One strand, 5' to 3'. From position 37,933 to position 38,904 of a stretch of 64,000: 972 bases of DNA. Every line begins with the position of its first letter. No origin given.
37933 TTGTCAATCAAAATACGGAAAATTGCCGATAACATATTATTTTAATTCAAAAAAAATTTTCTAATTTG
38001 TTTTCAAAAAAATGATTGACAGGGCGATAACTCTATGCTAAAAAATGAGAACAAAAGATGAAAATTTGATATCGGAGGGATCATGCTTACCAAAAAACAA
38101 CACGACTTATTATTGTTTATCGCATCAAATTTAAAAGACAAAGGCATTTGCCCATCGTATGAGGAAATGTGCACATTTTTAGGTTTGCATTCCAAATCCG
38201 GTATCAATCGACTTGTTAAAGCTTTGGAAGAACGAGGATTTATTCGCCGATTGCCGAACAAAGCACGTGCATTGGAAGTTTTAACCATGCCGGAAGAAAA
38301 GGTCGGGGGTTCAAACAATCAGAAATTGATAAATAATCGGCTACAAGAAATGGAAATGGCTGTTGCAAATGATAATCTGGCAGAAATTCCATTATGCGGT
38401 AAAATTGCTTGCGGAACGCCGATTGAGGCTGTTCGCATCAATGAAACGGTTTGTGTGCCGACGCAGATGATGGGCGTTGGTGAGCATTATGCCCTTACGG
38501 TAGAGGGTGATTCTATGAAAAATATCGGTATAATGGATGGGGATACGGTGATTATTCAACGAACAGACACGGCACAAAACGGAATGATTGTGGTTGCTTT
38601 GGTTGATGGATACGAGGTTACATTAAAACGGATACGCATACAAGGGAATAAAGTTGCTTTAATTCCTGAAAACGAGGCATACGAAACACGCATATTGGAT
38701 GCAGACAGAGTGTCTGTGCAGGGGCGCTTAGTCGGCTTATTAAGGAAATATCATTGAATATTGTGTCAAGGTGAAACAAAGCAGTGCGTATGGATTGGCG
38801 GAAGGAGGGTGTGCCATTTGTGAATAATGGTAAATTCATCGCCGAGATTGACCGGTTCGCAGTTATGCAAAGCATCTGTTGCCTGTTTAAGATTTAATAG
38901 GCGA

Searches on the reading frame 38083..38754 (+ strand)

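Call 3: search_protein_families(library=pfam, proteins=[window:38083-38754:+], max_evalue=0.01)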
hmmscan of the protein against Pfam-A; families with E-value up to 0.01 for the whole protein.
window:38083-38754:+ (224 aa): 5 families
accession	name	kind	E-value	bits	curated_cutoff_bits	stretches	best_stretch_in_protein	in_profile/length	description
PF00717.28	Peptidase_S24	-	3.2e-28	98.2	23.3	1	103-217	1-116/116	Peptidase S24-like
PF01726.22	LexA_DNA_bind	-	2.5e-14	53.3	23.7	1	2-63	4-65/65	LexA DNA binding domain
PF12802.13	MarR_2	-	4.6e-06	27.1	27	1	2-59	3-55/61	MarR family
PF13730.12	HTH_36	-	4.3e-05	23.7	25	1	9-54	10-55/55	Helix-turn-helix domain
PF01047.28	MarR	-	0.0022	18.3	24.6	1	37-60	30-53/59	MarR family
